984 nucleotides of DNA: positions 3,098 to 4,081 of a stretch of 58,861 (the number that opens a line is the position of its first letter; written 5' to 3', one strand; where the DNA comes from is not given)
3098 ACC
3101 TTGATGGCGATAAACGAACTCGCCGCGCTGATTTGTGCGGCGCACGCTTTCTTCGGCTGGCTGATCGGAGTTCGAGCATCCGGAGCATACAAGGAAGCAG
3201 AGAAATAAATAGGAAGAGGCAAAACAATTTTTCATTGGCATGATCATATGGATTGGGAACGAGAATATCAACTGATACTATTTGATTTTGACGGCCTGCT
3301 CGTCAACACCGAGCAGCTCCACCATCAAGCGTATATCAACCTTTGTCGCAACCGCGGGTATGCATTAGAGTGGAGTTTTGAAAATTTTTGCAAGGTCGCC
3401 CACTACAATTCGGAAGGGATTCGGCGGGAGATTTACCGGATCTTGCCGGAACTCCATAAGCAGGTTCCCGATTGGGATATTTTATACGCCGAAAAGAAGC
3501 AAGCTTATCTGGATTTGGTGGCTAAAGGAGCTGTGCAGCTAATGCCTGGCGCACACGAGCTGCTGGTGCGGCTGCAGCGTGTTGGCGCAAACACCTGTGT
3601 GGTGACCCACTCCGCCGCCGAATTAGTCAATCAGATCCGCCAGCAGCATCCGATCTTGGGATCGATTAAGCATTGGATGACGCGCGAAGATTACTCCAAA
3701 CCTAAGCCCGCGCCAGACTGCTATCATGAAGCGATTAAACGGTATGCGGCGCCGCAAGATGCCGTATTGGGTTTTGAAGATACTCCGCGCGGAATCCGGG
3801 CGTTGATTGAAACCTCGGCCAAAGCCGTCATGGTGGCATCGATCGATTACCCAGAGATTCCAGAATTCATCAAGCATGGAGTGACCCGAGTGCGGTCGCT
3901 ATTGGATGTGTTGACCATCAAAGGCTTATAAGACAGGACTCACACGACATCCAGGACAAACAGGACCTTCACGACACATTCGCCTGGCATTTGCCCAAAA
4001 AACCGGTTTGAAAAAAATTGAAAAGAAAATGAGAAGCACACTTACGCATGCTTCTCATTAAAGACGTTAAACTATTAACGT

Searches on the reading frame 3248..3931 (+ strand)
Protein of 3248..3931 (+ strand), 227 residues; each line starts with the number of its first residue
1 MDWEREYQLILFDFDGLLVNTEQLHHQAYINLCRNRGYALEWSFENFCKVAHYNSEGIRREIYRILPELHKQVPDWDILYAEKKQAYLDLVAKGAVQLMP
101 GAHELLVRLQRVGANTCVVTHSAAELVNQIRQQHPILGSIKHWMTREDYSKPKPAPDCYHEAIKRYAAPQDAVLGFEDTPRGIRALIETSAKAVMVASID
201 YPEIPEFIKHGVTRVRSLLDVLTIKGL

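Call 19: search_protein_families(library=pfam, proteins=[window:3248-3931:+])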
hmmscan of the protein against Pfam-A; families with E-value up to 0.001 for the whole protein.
window:3248-3931:+ (227 aa): 3 families
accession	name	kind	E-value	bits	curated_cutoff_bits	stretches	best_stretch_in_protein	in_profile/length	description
PF13419.12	HAD_2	-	2.1e-22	80.5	23.8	1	10-196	1-178/178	Haloacid dehalogenase-like hydrolase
PF00702.32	Hydrolase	-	9.5e-18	65.7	26.4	1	8-187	2-188/191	haloacid dehalogenase-like hydrolase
PF12710.13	HAD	-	0.00036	21.4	27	1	10-168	1-166/189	haloacid dehalogenase-like hydrolase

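Call 44: list_cluster_members(proteins=[window:3248-3931:+, window:15050-15574:+, window:21023-21703:+, window:21842-22951:+, window:33382-34371:+, window:34465-35916:-, window:43212-43667:+, window:43691-44629:-, window:45962-47560:+, window:49484-50062:-])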
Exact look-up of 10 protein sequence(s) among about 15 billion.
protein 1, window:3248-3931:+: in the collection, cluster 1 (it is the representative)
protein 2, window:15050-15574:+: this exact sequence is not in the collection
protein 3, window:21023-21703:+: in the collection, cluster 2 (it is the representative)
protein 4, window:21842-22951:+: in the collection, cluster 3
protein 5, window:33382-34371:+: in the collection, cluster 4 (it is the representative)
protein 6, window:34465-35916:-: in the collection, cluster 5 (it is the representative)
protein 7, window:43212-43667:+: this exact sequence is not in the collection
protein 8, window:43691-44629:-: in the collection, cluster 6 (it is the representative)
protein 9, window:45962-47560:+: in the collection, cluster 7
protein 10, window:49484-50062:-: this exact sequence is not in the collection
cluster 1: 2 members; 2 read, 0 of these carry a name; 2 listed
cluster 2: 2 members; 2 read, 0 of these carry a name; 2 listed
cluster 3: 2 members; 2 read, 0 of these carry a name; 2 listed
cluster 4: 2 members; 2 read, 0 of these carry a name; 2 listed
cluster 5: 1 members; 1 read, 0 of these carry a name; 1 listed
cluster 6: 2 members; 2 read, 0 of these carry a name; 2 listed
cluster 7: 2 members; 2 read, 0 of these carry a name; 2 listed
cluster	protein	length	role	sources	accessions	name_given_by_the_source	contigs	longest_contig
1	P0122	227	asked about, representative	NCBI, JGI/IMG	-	-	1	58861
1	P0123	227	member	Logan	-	-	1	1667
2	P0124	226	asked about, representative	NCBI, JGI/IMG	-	-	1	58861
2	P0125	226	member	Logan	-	-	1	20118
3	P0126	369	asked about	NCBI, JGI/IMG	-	-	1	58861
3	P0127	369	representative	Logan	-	-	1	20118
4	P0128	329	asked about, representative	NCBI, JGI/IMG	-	-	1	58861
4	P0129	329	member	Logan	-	-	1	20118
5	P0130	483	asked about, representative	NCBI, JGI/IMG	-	-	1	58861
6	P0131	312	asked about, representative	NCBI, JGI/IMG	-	-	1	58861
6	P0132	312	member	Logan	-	-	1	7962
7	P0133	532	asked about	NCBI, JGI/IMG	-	-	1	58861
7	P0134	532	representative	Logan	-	-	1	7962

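Call 45: find_encoding_contigs(protein=P0127, flank=10000, max_places=4)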
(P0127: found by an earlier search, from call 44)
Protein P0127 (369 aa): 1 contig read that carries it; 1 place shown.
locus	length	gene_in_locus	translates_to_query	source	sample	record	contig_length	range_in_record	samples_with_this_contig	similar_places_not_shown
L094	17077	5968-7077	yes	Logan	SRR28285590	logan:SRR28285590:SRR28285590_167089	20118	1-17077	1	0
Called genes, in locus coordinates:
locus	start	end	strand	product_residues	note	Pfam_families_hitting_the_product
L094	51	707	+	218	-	PF10263:SprT-like (faint)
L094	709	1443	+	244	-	PF20772:TACO1_YebC_N, PF01709:Transcrip_reg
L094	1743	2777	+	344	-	PF00425:Chorismate_bind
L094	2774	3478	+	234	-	PF01063:Aminotran_4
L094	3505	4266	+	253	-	PF01255:Prenyltransf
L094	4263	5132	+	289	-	PF01148:CTP_transf_1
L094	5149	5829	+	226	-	PF02224:Cytidylate_kin, PF13189:Cytidylate_kin2, PF13238:AAA_18 (faint)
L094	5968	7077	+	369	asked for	PF05222:AlaDh_PNT_N, PF01262:AlaDh_PNT_C, PF07992:Pyr_redox_2 (weak), PF01488:Shikimate_DH (faint), PF02826:2-Hacid_dh_C, PF00070:Pyr_redox (weak)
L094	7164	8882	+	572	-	-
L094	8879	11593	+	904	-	PF00012:HSP70, PF06723:MreB_Mbl, PF12531:DUF3731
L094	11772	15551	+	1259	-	PF00176:SNF2-rel_dom, PF00271:Helicase_C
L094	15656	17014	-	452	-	PF11638:DnaA_N, PF00308:Bac_DnaA, PF22688:Hda_lid (weak), PF08299:Bac_DnaA_C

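Call 46: find_encoding_contigs(protein=P0134, flank=10000, max_places=4)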
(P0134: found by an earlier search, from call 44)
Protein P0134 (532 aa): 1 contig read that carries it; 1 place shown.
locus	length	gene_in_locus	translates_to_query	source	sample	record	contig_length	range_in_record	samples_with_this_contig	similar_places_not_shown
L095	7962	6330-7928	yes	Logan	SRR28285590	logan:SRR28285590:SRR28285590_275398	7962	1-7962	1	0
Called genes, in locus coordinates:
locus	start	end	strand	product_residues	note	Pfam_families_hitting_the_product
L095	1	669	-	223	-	?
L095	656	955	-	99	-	PF04977:DivIC (weak)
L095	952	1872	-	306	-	PF01795:Methyltransf_5, PF13649:Methyltransf_25 (faint)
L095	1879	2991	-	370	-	PF00487:FA_desaturase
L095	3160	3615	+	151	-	PF17377:DUF5399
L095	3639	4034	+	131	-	PF13371:TPR_9, PF12895:ANAPC3, PF23914:TPR_CcmH_CycH (weak), PF13424:TPR_12 (weak), PF07719:TPR_2 (weak), PF13428:TPR_14 (weak), PF00515:TPR_1, PF14559:TPR_19, +8 more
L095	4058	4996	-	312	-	-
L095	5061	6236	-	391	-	PF01041:DegT_DnrJ_EryC1, PF01212:Beta_elim_lyase (weak)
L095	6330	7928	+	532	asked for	-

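Call 73: find_encoding_contigs(protein=P0129, flank=3000, max_places=3)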
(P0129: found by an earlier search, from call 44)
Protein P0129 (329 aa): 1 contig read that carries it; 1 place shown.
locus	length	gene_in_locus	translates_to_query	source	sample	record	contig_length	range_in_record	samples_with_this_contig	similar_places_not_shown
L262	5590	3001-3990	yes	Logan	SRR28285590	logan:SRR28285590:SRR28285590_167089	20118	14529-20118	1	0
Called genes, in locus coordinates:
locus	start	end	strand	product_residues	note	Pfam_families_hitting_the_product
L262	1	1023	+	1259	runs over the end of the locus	PF00176:SNF2-rel_dom, PF00271:Helicase_C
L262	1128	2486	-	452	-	PF11638:DnaA_N, PF00308:Bac_DnaA, PF22688:Hda_lid (weak), PF08299:Bac_DnaA_C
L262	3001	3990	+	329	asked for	-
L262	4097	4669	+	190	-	-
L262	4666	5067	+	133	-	-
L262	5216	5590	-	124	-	?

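Call 74: find_encoding_contigs(protein=P0123, flank=3000, max_places=3)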
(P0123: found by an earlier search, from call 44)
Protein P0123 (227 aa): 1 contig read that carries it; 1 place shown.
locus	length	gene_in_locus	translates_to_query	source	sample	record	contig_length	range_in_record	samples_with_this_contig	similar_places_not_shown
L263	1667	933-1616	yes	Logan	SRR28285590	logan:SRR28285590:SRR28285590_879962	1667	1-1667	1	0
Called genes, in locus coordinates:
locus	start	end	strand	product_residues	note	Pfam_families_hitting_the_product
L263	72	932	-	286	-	-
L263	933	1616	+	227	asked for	PF00702:Hydrolase, PF13419:HAD_2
